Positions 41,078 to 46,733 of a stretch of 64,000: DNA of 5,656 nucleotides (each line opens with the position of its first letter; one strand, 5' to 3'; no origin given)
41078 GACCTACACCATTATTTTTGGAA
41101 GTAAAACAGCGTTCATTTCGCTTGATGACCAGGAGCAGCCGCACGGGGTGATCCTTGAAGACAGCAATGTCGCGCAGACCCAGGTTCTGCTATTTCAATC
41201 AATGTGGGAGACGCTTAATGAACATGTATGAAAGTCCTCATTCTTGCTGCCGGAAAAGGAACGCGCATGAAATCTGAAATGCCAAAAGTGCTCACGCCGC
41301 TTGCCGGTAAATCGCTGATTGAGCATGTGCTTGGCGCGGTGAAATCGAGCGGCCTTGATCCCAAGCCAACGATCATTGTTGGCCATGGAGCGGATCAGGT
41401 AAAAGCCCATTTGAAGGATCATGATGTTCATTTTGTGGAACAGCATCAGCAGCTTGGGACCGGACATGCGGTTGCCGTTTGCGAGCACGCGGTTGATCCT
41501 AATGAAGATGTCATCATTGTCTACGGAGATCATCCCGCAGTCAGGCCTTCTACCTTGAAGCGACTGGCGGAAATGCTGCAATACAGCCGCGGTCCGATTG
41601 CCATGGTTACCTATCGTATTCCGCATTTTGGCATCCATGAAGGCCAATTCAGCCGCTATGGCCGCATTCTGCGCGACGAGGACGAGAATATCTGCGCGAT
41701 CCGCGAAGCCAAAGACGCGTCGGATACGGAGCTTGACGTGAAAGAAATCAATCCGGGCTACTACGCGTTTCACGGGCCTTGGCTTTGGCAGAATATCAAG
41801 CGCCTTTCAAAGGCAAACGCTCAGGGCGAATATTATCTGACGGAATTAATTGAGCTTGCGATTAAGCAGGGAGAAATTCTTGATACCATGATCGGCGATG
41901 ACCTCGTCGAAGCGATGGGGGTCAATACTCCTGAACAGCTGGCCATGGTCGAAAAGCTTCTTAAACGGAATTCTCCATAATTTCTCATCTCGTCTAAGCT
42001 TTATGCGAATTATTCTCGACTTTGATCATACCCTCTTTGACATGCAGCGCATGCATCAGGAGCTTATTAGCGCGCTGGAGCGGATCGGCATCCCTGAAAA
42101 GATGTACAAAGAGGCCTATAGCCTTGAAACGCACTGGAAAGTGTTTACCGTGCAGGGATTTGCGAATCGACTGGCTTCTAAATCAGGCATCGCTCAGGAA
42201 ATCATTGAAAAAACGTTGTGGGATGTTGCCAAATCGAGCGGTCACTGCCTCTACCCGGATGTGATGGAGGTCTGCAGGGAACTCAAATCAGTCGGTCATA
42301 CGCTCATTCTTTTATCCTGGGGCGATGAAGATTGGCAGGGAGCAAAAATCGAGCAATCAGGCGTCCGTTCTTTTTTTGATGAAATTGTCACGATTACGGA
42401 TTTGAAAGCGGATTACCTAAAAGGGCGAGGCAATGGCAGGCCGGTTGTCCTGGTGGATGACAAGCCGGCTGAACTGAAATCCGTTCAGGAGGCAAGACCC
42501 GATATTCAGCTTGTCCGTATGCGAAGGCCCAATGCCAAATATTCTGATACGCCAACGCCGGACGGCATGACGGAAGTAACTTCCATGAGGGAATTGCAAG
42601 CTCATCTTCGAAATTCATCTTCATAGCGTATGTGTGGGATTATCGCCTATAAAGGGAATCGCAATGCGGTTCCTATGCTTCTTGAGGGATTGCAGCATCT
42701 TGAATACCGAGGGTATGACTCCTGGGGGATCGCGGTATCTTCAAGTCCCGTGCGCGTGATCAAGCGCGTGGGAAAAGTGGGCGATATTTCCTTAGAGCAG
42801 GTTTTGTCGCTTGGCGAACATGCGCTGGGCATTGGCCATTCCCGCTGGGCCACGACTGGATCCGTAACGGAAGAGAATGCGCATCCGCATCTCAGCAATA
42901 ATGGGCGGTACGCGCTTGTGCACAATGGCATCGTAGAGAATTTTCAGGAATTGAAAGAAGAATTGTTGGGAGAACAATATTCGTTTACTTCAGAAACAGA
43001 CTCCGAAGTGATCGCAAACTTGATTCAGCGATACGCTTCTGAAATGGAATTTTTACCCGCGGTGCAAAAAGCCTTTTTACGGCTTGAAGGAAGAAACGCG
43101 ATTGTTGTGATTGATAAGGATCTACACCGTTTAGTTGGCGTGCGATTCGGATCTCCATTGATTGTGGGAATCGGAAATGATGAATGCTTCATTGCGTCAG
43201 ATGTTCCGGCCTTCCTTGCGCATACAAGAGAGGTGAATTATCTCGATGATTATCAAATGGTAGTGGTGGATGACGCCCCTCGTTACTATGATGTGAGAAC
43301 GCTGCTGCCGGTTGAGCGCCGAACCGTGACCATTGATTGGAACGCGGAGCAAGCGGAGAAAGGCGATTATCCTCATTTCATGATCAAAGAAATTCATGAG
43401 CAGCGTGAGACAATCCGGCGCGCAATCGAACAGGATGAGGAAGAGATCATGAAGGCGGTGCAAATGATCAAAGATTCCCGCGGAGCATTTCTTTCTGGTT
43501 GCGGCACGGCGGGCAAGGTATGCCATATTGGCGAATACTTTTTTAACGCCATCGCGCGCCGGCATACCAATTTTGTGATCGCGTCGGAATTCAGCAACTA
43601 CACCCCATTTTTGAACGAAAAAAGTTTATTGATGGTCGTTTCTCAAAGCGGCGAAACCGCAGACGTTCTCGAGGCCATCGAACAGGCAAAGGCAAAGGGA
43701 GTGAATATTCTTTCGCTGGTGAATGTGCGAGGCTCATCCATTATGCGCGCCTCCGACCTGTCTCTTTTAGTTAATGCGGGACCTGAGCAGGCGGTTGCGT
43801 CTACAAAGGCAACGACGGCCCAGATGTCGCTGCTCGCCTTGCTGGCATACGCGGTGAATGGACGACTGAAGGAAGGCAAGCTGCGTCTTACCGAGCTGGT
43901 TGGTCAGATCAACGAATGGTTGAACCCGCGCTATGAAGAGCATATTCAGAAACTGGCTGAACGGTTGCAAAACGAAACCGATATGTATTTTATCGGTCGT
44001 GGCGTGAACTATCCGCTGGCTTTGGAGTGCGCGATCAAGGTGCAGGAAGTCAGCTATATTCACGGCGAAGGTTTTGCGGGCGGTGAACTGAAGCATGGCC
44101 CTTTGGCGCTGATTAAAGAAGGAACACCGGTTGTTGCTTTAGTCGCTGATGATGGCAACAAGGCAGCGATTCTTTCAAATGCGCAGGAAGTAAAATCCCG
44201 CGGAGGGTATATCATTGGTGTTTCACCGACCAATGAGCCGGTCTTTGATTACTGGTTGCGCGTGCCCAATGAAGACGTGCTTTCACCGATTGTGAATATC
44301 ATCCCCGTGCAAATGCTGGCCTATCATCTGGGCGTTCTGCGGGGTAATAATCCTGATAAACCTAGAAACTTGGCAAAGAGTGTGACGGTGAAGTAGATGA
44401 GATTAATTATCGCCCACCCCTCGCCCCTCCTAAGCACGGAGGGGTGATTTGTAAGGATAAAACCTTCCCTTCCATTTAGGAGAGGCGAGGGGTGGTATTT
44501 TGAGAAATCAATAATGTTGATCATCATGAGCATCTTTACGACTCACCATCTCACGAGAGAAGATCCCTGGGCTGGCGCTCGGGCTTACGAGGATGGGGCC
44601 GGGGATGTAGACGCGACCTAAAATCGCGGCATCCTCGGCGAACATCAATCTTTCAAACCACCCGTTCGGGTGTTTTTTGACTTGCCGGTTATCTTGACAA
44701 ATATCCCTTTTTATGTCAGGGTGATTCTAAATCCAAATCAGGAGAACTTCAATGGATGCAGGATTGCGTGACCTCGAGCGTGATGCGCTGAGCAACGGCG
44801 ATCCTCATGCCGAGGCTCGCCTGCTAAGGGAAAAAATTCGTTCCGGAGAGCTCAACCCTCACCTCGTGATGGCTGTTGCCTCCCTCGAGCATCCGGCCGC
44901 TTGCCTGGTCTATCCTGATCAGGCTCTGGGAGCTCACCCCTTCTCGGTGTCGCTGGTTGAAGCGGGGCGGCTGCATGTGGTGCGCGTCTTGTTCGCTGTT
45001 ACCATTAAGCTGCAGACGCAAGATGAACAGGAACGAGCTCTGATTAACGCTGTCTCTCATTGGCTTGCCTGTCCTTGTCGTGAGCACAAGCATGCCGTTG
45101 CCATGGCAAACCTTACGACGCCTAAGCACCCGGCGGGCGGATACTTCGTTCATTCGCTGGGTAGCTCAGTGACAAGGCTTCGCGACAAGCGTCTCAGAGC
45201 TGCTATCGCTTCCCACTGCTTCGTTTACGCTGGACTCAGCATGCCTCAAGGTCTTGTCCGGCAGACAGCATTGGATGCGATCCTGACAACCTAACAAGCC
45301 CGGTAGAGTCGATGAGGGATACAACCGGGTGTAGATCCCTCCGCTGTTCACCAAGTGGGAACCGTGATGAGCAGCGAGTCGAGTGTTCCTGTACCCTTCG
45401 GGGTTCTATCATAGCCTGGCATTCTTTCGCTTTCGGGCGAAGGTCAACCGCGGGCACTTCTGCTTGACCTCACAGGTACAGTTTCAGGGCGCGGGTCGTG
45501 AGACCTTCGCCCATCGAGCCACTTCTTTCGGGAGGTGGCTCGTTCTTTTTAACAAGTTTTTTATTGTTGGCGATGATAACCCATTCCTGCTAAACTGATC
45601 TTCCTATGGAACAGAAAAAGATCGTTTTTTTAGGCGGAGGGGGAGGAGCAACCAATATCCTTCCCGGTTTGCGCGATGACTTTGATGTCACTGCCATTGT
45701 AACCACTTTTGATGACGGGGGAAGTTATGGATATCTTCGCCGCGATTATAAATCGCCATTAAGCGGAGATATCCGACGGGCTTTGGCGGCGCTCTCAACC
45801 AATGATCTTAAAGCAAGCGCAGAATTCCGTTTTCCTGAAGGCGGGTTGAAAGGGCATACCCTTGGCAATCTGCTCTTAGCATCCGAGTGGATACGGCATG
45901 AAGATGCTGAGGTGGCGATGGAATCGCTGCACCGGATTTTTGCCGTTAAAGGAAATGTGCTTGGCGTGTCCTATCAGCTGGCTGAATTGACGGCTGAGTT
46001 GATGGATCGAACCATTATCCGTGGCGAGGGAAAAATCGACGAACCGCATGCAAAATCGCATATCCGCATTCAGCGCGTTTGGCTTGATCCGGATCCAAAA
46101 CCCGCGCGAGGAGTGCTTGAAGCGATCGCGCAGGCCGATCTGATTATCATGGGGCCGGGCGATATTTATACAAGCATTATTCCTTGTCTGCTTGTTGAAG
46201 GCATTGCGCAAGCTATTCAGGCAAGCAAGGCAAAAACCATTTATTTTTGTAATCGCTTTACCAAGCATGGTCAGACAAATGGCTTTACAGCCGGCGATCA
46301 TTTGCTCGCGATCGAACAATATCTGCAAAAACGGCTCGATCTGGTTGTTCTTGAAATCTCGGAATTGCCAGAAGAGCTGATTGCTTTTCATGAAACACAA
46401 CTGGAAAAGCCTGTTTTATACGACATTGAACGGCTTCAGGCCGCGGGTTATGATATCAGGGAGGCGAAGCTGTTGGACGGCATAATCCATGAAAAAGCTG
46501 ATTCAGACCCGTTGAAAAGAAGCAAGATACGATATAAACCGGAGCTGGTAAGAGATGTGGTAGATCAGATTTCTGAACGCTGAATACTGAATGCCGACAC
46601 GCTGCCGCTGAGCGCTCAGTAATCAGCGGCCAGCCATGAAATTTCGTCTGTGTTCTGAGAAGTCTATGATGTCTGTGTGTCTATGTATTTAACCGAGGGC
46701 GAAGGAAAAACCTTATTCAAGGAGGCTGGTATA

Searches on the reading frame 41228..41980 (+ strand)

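Call 76: search_protein_families(library=pfam, proteins=[window:41228-41980:+], max_evalue=0.001)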
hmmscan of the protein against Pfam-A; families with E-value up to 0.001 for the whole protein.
window:41228-41980:+ (250 aa): 4 families
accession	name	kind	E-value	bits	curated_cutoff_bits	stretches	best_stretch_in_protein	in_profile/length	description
PF12804.13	NTP_transf_3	-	2e-23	83.8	27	1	3-130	1-124/160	MobA-like NTP transferase domain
PF00483.29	NTP_transferase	-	6.7e-12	45.9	21.2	1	2-221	1-219/245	Nucleotidyl transferase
PF01128.25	IspD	-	6.4e-09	36.3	27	1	2-124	2-125/221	2-C-methyl-D-erythritol 4-phosphate cytidylyltransferase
PF02348.25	CTP_transf_3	-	4.3e-08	33.7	22.6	1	6-120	5-117/217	Cytidylyltransferase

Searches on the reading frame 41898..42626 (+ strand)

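Call 76: search_protein_families(library=pfam, proteins=[window:41898-42626:+], max_evalue=0.001)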
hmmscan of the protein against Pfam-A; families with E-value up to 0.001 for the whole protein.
window:41898-42626:+ (242 aa): 3 families
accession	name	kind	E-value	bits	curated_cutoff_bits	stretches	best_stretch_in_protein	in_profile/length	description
PF00702.32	Hydrolase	-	4.9e-08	34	26.4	1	38-170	4-151/191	haloacid dehalogenase-like hydrolase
PF13419.12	HAD_2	-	2.8e-07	31.3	23.8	1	38-170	1-132/178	Haloacid dehalogenase-like hydrolase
PF12710.13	HAD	-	4.6e-05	24.4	27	1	38-204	1-171/189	haloacid dehalogenase-like hydrolase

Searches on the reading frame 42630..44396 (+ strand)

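Call 76: search_protein_families(library=pfam, proteins=[window:42630-44396:+], max_evalue=0.001)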
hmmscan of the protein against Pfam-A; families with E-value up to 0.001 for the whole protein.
window:42630-44396:+ (588 aa): 5 families
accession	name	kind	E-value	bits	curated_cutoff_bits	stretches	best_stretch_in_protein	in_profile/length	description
PF01380.27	SIS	-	4.1e-45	153.2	25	2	279-406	1-129/131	SIS domain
PF13522.11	GATase_6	-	6.9e-21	75.1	27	1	63-190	9-129/130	Glutamine amidotransferase domain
PF13537.11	GATase_7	-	3.2e-15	56.6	25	1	79-196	8-122/123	Glutamine amidotransferase domain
PF13580.11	SIS_2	-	3.1e-07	30.9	27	1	318-363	92-136/138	SIS domain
PF13230.11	GATase_4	-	3.9e-05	23.1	23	1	65-139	72-145/272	Glutamine amidotransferases class-II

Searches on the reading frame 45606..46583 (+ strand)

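Call 76: search_protein_families(library=pfam, proteins=[window:45606-46583:+], max_evalue=0.001)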
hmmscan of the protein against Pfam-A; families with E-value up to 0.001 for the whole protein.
window:45606-46583:+ (325 aa): 1 family
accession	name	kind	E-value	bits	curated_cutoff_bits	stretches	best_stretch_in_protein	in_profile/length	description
PF01933.23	CofD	-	5.4e-71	239.6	30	1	6-289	1-289/290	2-phospho-L-lactate transferase CofD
